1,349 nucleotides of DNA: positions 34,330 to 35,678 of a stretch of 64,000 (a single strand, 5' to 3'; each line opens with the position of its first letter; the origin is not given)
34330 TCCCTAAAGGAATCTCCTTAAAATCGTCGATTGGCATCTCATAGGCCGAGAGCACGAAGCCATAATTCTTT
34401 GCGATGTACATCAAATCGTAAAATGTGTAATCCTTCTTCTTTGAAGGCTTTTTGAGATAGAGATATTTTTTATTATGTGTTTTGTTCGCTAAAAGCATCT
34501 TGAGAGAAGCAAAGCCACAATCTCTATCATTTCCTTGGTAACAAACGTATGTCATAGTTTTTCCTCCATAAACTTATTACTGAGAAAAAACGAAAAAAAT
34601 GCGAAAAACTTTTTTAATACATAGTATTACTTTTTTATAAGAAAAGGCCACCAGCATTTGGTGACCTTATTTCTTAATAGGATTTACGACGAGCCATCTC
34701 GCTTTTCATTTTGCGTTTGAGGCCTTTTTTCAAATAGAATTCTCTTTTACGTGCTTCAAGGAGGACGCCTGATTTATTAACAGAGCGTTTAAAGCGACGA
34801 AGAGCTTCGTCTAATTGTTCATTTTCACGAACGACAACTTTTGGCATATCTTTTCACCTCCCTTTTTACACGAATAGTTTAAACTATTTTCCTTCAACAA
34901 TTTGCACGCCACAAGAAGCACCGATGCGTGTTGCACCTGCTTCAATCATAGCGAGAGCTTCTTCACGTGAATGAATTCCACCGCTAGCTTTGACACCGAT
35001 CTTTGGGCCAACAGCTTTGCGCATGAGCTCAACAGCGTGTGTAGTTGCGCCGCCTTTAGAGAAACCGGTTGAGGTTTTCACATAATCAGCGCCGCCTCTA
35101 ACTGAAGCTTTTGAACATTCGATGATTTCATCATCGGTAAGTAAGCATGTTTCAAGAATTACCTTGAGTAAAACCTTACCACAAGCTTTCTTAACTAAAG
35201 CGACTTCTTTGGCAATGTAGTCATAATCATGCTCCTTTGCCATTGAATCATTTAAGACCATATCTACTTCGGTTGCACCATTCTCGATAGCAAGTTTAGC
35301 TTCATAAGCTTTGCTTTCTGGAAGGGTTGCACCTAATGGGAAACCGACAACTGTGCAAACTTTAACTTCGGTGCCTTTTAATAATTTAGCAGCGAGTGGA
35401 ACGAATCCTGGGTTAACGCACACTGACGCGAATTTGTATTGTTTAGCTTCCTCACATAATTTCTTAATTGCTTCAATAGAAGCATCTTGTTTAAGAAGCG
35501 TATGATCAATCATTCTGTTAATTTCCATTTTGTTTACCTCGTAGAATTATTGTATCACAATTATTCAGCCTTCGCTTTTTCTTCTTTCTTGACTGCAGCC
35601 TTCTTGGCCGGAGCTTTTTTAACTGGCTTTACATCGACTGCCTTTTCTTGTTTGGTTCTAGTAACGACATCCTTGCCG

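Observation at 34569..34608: Bipartite motif with identical spacing shared by the C39-membrane gene and the comEA-comEC operon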

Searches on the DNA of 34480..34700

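Call 100: search_rna_families(source=window, start=34480, end=34700, threshold=evalue, max_evalue=1)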
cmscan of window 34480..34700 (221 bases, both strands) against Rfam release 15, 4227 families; matches with E-value up to 1: 10.
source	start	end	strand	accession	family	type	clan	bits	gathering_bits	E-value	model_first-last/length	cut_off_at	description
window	34578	34682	+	RF01212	sn2524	Gene; snRNA; snoRNA; CD-box;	-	25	44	0.046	1-109/109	no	Small nucleolar RNA sn2524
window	34591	34687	-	RF02447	SpR19_sRNA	Gene; sRNA;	-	21.7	79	0.076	1-123/123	no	Streptococcus sRNA SpR19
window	34604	34675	+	RF00125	IS128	Gene; sRNA;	-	20.7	80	0.024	125-198/209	no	IS128 RNA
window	34592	34670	-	RF01770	rimP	Cis-reg; leader;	-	20.7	47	0.27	32-102/102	no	Gammaprotebacteria rimP leader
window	34555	34669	-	RF02527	SSRC38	Gene; sRNA;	-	20.3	80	0.12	1-166/166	no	Streptococcus sRNA SSRC38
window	34557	34687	+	RF03532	SQ2397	Cis-reg;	-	17.8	100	0.41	1-243/243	no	Cis-regulator of HTH transcription factor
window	34625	34668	-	RF02968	DUF3800-IX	Gene; sRNA;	-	17.5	36.8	0.28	14-52/67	no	DUF3800-IX RNA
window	34622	34678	+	RF02056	STnc390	Gene; sRNA;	-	17.1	50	0.26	1-60/60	no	Salmonella sRNA STnc390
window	34627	34678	-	RF02621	BSnc120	Gene; sRNA;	-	15.6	114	0.76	1-88/88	no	Brucella sRNA 120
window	34610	34685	+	RF01844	SmY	Gene; snRNA; splicing;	-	13.7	39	0.84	1-80/80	no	SmY spliceosomal RNA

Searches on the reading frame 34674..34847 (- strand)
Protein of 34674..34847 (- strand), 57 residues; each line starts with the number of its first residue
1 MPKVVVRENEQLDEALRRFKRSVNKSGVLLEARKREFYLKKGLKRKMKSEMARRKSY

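Call 7: search_protein_families(library=pfam, proteins=[window:34674-34847:-])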
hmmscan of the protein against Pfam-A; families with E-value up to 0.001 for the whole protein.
window:34674-34847:- (57 aa): 1 family
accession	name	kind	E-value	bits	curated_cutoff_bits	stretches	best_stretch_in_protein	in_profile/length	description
PF01165.25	Ribosomal_S21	-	1.2e-18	67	27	1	3-56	1-54/55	Ribosomal protein S21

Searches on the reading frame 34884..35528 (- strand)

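Call 7: search_protein_families(library=pfam, proteins=[window:34884-35528:-])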
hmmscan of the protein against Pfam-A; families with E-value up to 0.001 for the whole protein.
window:34884-35528:- (214 aa): 2 families
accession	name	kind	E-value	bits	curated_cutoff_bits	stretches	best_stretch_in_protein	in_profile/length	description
PF01791.15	DeoC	-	3.3e-24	86.2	23.8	1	7-209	6-225/229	DeoC/LacD family aldolase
PF01180.27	DHO_dh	-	0.0009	18.9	27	0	163-205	227-269/291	Dihydroorotate dehydrogenase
